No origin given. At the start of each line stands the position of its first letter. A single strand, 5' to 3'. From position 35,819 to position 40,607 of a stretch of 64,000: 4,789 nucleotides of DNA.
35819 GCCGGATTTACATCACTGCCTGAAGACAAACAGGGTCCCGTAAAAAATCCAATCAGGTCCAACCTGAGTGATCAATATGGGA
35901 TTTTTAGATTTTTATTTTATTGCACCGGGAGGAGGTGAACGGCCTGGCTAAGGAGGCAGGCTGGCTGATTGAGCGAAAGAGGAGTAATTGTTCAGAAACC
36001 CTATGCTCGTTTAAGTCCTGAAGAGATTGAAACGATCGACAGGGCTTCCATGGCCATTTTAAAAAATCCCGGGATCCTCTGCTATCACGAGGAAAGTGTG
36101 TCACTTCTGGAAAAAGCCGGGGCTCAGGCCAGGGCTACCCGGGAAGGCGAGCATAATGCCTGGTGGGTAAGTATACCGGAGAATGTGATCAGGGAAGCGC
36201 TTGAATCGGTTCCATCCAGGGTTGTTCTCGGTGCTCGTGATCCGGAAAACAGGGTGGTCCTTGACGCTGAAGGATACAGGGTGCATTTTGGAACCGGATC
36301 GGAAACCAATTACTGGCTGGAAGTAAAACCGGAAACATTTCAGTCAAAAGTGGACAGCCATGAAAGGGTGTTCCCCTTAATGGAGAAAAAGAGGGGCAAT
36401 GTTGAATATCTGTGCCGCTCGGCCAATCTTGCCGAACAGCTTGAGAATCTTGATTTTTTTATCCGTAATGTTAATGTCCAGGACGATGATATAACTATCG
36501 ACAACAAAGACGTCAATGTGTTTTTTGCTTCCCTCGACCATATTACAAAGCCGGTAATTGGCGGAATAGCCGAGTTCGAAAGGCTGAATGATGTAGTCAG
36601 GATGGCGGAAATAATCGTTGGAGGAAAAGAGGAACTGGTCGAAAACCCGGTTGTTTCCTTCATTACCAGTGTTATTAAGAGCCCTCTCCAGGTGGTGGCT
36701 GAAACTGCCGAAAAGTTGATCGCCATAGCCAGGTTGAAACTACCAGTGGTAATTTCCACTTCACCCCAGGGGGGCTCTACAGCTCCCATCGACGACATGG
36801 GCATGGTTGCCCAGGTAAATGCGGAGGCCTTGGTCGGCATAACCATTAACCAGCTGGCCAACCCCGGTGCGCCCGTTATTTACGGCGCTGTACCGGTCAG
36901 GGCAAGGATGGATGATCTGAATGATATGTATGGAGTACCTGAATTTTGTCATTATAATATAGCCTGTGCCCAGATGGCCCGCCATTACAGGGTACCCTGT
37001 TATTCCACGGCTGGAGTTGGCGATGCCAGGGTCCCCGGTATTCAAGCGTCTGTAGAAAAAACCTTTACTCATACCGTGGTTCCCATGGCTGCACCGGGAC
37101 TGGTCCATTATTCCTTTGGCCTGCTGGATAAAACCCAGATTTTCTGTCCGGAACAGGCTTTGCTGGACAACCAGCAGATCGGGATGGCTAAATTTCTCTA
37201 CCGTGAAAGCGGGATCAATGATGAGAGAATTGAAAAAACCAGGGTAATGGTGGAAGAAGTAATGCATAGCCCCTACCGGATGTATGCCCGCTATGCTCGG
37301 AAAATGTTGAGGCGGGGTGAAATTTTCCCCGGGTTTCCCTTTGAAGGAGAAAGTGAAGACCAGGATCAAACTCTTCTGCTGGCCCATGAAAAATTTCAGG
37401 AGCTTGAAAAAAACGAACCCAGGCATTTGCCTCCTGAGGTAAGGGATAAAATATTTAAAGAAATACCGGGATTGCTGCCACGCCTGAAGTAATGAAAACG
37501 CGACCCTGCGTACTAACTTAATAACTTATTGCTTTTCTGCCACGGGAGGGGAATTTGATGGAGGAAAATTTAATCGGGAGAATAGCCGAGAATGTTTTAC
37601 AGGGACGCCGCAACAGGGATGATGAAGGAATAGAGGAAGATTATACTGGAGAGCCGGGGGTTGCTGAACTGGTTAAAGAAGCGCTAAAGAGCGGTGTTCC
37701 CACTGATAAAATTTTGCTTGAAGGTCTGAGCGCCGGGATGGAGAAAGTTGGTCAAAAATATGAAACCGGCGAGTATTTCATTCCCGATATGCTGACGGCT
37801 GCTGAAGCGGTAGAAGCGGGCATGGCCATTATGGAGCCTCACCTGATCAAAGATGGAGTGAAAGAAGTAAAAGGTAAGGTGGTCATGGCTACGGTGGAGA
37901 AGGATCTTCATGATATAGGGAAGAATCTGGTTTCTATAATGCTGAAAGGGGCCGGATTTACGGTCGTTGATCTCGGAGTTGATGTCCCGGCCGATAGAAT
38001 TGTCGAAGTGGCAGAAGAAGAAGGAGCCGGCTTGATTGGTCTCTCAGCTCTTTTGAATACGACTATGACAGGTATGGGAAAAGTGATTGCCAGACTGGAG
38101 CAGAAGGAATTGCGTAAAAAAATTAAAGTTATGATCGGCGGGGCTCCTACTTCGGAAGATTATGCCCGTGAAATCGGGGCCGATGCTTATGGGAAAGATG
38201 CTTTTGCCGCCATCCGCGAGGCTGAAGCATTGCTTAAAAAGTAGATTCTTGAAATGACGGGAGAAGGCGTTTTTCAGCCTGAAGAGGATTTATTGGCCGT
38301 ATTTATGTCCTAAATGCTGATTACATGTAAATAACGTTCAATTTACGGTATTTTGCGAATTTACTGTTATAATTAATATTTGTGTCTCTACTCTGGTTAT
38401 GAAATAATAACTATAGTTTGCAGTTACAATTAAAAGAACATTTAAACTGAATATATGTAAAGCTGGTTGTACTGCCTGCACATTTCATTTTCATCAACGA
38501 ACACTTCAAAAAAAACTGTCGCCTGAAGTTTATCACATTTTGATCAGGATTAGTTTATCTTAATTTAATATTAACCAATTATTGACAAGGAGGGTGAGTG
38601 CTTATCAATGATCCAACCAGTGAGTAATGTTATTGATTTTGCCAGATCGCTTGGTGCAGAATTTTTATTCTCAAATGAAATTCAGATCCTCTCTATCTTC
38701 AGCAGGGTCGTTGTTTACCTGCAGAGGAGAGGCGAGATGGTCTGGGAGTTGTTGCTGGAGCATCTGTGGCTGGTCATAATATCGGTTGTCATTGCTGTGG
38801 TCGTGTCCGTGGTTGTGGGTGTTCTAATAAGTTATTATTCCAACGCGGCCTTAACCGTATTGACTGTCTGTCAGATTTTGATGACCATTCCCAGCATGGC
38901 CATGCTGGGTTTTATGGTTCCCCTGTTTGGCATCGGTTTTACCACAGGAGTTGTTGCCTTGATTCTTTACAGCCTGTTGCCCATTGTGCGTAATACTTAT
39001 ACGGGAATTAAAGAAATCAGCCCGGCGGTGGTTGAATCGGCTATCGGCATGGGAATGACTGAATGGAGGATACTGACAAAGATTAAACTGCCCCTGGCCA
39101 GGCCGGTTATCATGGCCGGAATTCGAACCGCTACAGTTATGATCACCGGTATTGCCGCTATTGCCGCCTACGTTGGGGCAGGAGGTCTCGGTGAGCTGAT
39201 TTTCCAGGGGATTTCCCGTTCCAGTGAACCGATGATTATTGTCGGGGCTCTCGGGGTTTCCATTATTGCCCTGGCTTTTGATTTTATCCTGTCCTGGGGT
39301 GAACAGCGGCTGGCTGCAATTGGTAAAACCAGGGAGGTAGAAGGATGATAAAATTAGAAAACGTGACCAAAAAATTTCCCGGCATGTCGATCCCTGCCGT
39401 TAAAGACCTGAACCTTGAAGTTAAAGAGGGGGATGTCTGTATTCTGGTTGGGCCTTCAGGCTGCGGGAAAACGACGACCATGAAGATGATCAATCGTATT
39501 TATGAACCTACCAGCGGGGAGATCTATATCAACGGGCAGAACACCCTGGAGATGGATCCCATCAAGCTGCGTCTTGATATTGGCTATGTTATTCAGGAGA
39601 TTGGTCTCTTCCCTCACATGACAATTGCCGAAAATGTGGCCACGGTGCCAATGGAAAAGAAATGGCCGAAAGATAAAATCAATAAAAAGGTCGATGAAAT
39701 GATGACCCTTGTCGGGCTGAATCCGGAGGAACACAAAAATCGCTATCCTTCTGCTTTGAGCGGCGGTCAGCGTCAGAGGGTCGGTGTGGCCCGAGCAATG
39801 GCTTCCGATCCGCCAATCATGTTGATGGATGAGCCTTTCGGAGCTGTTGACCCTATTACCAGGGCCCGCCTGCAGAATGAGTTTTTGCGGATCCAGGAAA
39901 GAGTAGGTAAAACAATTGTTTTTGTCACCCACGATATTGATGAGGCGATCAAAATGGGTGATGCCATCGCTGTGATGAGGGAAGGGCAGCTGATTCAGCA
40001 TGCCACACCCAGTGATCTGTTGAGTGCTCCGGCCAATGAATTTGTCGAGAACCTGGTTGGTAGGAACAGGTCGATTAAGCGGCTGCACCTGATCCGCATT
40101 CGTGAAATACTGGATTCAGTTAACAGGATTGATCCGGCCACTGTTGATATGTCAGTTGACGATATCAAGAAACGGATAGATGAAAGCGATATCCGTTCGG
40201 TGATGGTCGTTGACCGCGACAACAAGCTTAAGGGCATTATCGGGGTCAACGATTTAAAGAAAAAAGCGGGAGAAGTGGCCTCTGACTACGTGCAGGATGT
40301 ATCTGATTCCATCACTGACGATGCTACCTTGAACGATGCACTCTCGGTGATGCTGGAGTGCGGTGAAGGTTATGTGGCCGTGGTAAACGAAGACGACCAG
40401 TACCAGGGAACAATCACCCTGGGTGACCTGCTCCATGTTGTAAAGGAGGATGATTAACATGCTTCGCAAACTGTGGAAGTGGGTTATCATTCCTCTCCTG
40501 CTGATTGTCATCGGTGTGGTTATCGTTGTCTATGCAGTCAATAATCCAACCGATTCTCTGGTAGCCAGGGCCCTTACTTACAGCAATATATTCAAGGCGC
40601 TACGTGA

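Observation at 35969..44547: Island coupling a betaine-type ABC importer to corrinoid-dependent MttB-family methyltransferases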

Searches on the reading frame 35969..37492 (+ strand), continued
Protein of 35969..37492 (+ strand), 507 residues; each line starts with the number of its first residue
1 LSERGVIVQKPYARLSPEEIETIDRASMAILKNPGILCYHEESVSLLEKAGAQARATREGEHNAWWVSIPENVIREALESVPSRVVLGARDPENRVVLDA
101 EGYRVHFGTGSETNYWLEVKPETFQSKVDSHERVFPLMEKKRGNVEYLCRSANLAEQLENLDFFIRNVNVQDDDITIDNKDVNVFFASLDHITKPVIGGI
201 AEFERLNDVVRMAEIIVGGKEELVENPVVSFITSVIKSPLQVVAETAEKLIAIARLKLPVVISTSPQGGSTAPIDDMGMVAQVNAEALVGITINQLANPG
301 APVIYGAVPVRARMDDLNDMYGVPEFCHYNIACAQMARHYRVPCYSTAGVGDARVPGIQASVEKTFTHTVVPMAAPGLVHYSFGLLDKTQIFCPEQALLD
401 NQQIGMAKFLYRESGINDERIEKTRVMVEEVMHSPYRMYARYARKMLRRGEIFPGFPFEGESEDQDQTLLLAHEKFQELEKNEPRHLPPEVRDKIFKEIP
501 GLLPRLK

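Call 78: find_encoding_contigs(protein=P0285, flank=10000, max_places=1)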
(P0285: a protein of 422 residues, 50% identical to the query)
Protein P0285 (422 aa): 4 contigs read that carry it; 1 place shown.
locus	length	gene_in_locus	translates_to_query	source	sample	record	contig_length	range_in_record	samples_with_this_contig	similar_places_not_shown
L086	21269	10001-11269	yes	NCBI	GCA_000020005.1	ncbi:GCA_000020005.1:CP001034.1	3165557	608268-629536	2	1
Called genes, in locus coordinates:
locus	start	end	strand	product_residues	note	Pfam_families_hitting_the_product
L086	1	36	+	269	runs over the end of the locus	PF02517:Rce1-like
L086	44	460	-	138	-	-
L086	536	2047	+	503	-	PF00890:FAD_binding_2 (weak), PF01134:GIDA (faint), PF01266:DAO (weak), PF03486:HI0933_like (faint), PF07992:Pyr_redox_2, PF12831:FAD_oxidored, PF00070:Pyr_redox, PF02852:Pyr_redox_dim, +2 more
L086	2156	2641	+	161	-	PF02915:Rubrerythrin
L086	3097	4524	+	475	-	PF00078:RVT_1, PF08388:GIIM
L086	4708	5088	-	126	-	-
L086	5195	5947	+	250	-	PF14512:TM1586_NiRdase (faint), PF00881:Nitroreductase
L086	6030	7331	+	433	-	PF13527:Acetyltransf_9, PF17668:Acetyltransf_17, PF13530:SCP2_2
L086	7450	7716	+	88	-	-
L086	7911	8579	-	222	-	PF01061:ABC2_membrane, PF12698:ABC2_membrane_3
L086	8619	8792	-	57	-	-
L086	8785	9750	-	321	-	PF02463:SMC_N, PF00005:ABC_tran, PF13304:AAA_21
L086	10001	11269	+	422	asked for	PF13649:Methyltransf_25 (weak)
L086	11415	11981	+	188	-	PF04260:DUF436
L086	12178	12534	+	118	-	-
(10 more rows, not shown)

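Call 80: predict_structure(alignment_id=A2)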
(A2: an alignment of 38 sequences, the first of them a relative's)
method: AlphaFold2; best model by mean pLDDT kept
length: 416 residues; sequences in the alignment: 38
mean_pLDDT: 91.3   pTM: 0.90
mean pLDDT of the five models: 91.3, 91.1, 89.8, 89.8, 88.3
residues with pLDDT >= 90: 293; 70-90: 113; 50-70: 9; < 50: 1
segments of 3 or more residues with pLDDT < 50: none
pLDDT, mean of each block of 10 residues (from residue 1): 73 74 82 93 94 79 90 86 79 84 93 88 92 93 95 93 97 98 97 94 90 87 87 96 98 98 93 92 95 93 97 96 98 92 87 97 95 88 96 94 95 98
secondary structure, 60 per line:
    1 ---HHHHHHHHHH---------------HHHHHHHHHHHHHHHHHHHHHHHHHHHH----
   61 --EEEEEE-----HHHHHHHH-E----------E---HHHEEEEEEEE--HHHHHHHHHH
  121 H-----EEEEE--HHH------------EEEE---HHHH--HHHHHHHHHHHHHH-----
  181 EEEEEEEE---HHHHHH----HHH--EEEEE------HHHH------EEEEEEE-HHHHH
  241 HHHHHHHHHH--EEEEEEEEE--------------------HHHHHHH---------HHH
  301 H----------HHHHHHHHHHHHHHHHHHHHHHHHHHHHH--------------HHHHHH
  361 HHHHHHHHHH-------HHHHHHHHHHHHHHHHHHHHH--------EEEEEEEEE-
elements in order: H4-13 H29-56 E63-68 H74-81 E101-108 H111-121 E127-131 E149-152 H156-159 H162-175 E181-188 H192-197 E207-211 H218-221 E228-234 H236-250 E253-261 H282-288 H298-301 H312-340 H355-370 H378-398 E407-415

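Call 82: fold_search(model_id=the predicted structure, library=pdb)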
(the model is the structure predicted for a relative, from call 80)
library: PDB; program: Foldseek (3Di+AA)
matches with E <= 10: 1524; with E <= 0.001: 784
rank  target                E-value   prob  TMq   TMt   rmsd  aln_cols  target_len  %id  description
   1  9sm1_A                6.0e-10  1.00  0.34  0.47  12.4       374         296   14  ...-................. from Pseudomonas chlororaphis in complex with SAH and FPP (released 2025-12-31)
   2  3d2l_A                6.8e-10  1.00  0.31  0.53   9.8       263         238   19  Crystal structure of SAM-dependent methyltransferase (ZP_00538691.1) from EXIGUOBACTERIUM SP. 255-15 at 1.90 A resolut (released 2008-05-20)
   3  7qos_A                1.1e-09  1.00  0.32  0.37  10.1       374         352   12  Cyclopropane fatty acid synthase from Aquifex aeolicous with bound ligands (released 2022-02-02)
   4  9sm1_C                2.0e-09  1.00  0.35  0.46  11.9       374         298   14  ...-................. from Pseudomonas chlororaphis in complex with SAH and FPP (released 2025-12-31)
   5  7qos_B                2.6e-09  1.00  0.32  0.38  10.1       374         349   12  Cyclopropane fatty acid synthase from Aquifex aeolicous with bound ligands (released 2022-02-02)
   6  3d2l_C                3.9e-09  1.00  0.31  0.51   8.5       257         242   19  Crystal structure of SAM-dependent methyltransferase (ZP_00538691.1) from EXIGUOBACTERIUM SP. 255-15 at 1.90 A resolut (released 2008-05-20)
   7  9sm1_E                6.9e-09  1.00  0.34  0.47  12.0       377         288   14  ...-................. from Pseudomonas chlororaphis in complex with SAH and FPP (released 2025-12-31)
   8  9sm1_B                8.2e-09  1.00  0.38  0.51  12.3       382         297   14  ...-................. from Pseudomonas chlororaphis in complex with SAH and FPP (released 2025-12-31)
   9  1wzn_A                1.1e-08  1.00  0.32  0.52   9.8       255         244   17  Crystal Structure of the SAM-dependent methyltransferase from Pyrococcus horikoshii OT3 (released 2006-03-14)
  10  1y8c                  1.3e-08  1.00  0.32  0.51   6.4       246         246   15  Crystal structure of a S-adenosylmethionine-dependent methyltransferase from Clostridium acetobutylicum ATCC 824 (released 2004-12-28)
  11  2o57_A                1.6e-08  1.00  0.34  0.48  11.3       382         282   12  Crystal Structure of a putative sarcosine dimethylglycine methyltransferase from Galdieria sulphuraria (released 2006-12-19)
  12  9sm1_F                1.7e-08  1.00  0.33  0.48  11.9       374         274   12  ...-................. from Pseudomonas chlororaphis in complex with SAH and FPP (released 2025-12-31)
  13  5gm2_M                2.6e-08  1.00  0.30  0.46  12.2       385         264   13  Crystal structure of methyltransferase TleD complexed with SAH and teleocidin A1 (released 2016-09-28)
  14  6uvq_A                3.7e-08  1.00  0.32  0.50  11.4       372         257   12  Crystal structure of Apo AtmM (released 2020-11-25)
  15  3bus_B                3.9e-08  1.00  0.31  0.50  11.3       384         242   11  Crystal Structure of RebM (released 2008-03-25)
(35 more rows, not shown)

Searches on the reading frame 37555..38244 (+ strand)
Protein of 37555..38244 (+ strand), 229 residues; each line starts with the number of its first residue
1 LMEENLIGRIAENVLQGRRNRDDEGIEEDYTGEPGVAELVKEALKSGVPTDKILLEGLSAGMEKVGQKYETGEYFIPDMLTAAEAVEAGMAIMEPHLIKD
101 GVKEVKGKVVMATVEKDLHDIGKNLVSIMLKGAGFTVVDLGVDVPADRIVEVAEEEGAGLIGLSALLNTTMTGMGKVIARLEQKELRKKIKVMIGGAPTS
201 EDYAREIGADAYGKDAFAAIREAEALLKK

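Call 4: search_protein_families(library=pfam, proteins=[window:37555-38244:+])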
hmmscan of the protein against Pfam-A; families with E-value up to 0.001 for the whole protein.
window:37555-38244:+ (229 aa): 2 families
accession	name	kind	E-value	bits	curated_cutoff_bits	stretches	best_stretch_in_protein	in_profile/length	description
PF02310.24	B12-binding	-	3.5e-29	101.5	32.1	1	107-220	1-120/121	B12 binding domain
PF02607.22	B12-binding_2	-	7.9e-16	58.5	23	1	34-93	15-73/74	B12 binding domain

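Call 17: search_protein_families(library=ncbifam, proteins=[window:37555-38244:+])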
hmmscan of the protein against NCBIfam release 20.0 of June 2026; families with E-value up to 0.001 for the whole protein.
window:37555-38244:+ (229 aa): 15 families
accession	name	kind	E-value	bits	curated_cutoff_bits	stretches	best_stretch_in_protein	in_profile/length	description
TIGR02370.1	pyl_corrinoid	subfamily_domain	1.9e-57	193.8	215.3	1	34-217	12-195/197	methyltransferase cognate corrinoid protein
NF047996.1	corrin_MtgC_2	exception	1.6e-55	187.8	370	1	36-228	20-211/212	glycine betaine-specific corrinoid protein MtgC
NF047995.1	corrinoid_MtgC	exception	1.2e-52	178.6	310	1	36-228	20-214/215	glycine betaine-specific corrinoid protein MtgC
NF041607.1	dimeth_corrin_MtbC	equivalog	6.1e-52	176.1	350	1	37-227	14-203/203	dimethylamine corrinoid protein MtbC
TIGR02082.1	metH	equivalog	4.6e-40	137.1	1010.85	1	35-227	661-858/1182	methionine synthase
NF040669.1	MtaC2_Meth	equivalog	4.9e-38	131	450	1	36-228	58-247/267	methanol--corrinoid protein MtaC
NF007024.0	PRK09490.1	equivalog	1.5e-33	115.7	1497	1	55-203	696-846/1234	methionine synthase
NF040655.1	MtaC_Meth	equivalog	8.2e-33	113.5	420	1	33-228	48-239/253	methanol--corrinoid protein MtaC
NF002612.0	PRK02261.1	equivalog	1.6e-10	40.7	110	1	106-197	3-93/148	methylaspartate mutase subunit S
TIGR00640.1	acid_CoA_mut_C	subfamily_domain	2.4e-08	34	57.45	1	107-204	3-99/132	methylmalonyl-CoA mutase C-terminal domain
NF040743.1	ornith_mutase_E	equivalog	2.4e-08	32.4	800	1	92-216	581-713/730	D-ornithine 4,5-aminomutase subunit OraE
NF006944.0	PRK09426.1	equivalog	1.6e-07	29.7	876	1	57-205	539-687/721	methylmalonyl-CoA mutase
NF052513.1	TransRegCarH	equivalog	2.8e-07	30.1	400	1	51-210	113-262/274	HTH-type transcriptional repressor CarH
TIGR01501.1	MthylAspMutase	equivalog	3.5e-07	30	135.8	1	108-196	3-90/134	methylaspartate mutase subunit S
NF052385.1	Lys_5_6_beta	equivalog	1.9e-06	27.8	280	1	110-217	105-225/241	lysine 5,6-aminomutase subunit beta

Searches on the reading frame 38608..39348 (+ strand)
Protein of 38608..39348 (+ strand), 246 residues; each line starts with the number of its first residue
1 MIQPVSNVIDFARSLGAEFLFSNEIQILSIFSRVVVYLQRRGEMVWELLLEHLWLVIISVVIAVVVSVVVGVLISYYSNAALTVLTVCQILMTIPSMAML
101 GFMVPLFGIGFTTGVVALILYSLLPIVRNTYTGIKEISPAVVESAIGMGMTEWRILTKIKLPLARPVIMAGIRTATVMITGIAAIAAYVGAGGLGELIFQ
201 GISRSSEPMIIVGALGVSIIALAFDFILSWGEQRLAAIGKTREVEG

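Call 4: search_protein_families(library=pfam, proteins=[window:38608-39348:+])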
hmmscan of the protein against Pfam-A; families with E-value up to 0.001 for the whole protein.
window:38608-39348:+ (246 aa): 1 family
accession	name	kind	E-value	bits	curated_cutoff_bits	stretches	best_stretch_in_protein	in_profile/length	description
PF00528.27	BPD_transp_1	-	4.3e-21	75.9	26.4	1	69-235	3-182/184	Binding-protein-dependent transport system inner membrane component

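Call 17: search_protein_families(library=ncbifam, proteins=[window:38608-39348:+])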
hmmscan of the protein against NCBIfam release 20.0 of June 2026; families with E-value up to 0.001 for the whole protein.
window:38608-39348:+ (246 aa): 21 families
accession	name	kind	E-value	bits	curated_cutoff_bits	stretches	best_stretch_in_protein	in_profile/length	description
NF008196.0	PRK10952.1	equivalog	9.9e-27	93.7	439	1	45-227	142-324/356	glycine betaine/L-proline ABC transporter permease ProW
TIGR03416.1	ABC_choXWV_perm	equivalog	2.4e-24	86.2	363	1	42-225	81-264/267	choline ABC transporter permease subunit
NF040733.1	ABC_perm_U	equivalog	1.7e-13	50.6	295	1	17-235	31-245/251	ABC transporter permease subunit SaoP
NF008470.0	PRK11365.1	equivalog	2.1e-11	43.7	347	1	38-197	52-211/263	aliphatic sulfonate ABC transporter permease SsuC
TIGR01183.1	ntrB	equivalog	3.7e-10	39.8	209.05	1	52-230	22-201/202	nitrate ABC transporter permease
NF007545.0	PRK10160.1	equivalog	4.1e-10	39.5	342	1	44-235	75-267/275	taurine ABC transporter permease TauC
TIGR00974.1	3a0107s02c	equivalog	2e-08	33.7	193.45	1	45-175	52-193/272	phosphate ABC transporter permease PstA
TIGR01097.1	PhnE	equivalog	5.5e-08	32.6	216.7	1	24-230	36-246/252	phosphonate ABC transporter, permease protein PhnE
NF045473.1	Opp1C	equivalog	6e-08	32.4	350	1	53-185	71-206/267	nickel/cobalt ABC transporter permease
NF007047.0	PRK09500.1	equivalog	1.4e-06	28.1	326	1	50-173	61-190/257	spermidine/putrescine ABC transporter permease PotC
NF008049.0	PRK10782.1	subfamily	3.4e-06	26.9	212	1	45-201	13-179/217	methionine ABC transporter permease MetI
NF047573.1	opine_perm_CntC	exception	3.7e-06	26.5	440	1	53-183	75-208/271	staphylopine uptake ABC transporter permease subunit CntC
TIGR02141.1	modB_ABC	equivalog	6.2e-06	26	182.6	1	90-173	55-142/208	molybdate ABC transporter permease subunit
NF043080.1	MMSYN1_0166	equivalog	3.5e-05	22.9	370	1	44-192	97-246/307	oligopeptide ABC transporter permease OppC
TIGR01581.1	Mo_ABC_porter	hypoth_equivalog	7.2e-05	22.4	210.3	1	90-172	78-164/225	ABC transporter permease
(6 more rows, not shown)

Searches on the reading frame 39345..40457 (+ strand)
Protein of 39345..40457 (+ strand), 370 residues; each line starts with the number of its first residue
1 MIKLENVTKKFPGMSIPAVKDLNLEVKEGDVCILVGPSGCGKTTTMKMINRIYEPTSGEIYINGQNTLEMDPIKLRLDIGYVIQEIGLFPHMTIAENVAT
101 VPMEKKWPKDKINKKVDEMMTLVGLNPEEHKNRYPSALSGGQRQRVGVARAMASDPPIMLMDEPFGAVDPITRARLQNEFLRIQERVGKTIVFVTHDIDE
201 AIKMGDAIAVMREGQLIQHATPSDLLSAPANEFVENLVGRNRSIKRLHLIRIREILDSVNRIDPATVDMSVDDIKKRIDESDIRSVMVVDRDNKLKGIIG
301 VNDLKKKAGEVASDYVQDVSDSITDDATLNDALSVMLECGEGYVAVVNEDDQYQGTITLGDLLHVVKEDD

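Call 4: search_protein_families(library=pfam, proteins=[window:39345-40457:+])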
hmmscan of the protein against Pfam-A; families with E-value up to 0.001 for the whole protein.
window:39345-40457:+ (370 aa): 5 families
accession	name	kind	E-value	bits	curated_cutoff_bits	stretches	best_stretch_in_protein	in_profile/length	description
PF00005.33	ABC_tran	-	3.8e-36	125.1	25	1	19-165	1-136/137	ABC transporter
PF00571.33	CBS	-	6.1e-13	49.3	24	2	322-367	11-56/57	CBS domain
PF13304.12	AAA_21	-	3.3e-05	24.6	27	0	117-197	218-299/304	AAA domain, putative AbiEii toxin, Type IV TA system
PF03215.21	Rad17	-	0.00013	22.4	23.8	1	23-66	39-81/186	Rad17 P-loop domain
PF13604.12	AAA_30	-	0.00027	21.1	27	1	28-59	16-48/191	AAA domain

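Call 17: search_protein_families(library=ncbifam, proteins=[window:39345-40457:+])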
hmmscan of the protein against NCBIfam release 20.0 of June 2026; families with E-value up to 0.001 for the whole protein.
window:39345-40457:+ (370 aa): 197 families (the best 25 are shown)
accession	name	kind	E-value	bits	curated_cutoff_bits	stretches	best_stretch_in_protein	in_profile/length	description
TIGR01186.1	proV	subfamily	3e-107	358.9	326.6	1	18-368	8-359/363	betaine/proline/choline family ABC transporter ATP-binding protein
TIGR03265.1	PhnT2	equivalog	1.1e-70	238.6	457.7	1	2-323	5-320/353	putative 2-aminoethylphosphonate ABC transporter ATP-binding protein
TIGR03415.1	ABC_choXWV_ATP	equivalog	1.1e-69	235.3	483.75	1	18-366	39-379/382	choline ABC transporter ATP-binding protein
NF006987.0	PRK09452.1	equivalog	1e-66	225.2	482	1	1-341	17-337/378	spermidine/putrescine ABC transporter ATP-binding protein PotA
NF043075.1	MMSYN1_0197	equivalog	1e-66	225.2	550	1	1-244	2-239/341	spermidine/putrescine ABC transporter ATP-binding protein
TIGR00968.1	3a0106s01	subfamily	2.3e-64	217.2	342.75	1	2-241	1-234/237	sulfate ABC transporter ATP-binding protein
TIGR01187.1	potA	subfamily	1.6e-63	214.8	355.6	1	34-273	1-239/325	polyamine ABC transporter ATP-binding protein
NF040840.2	tungstate_WtpC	equivalog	2.6e-62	211.1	440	1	1-245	1-238/347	tungstate ABC transporter ATP-binding protein WtpC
NF008653.0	PRK11650.1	subfamily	3.4e-60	204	432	1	2-240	4-237/357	sn-glycerol-3-phosphate ABC transporter ATP-binding protein UgpC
NF007480.0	PRK10070.1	equivalog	6.2e-60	203.1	444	1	14-366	40-392/400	glycine betaine/L-proline ABC transporter ATP-binding protein ProV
NF040933.2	ABC_arch_GlcV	equivalog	5e-58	196.7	450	1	2-245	3-249/357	glucose ABC transporter ATP-binding protein GlcV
NF008621.0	PRK11607.1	equivalog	1.3e-57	195.4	613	1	2-246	20-258/377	putrescine ABC transporter ATP-binding subunit PotG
TIGR03258.1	PhnT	equivalog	6.6e-55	186.6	499.15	1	18-242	23-244/359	2-aminoethylphosphonate ABC transport system ATP-binding subunit PhnT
NF008233.0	PRK11000.1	equivalog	3.4e-54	184.1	568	1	2-241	4-237/369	maltose/maltodextrin ABC transporter ATP-binding protein MalK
NF008513.0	PRK11432.1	equivalog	4.6e-54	183.7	496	1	2-241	7-240/351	ferric ABC transporter ATP-binding protein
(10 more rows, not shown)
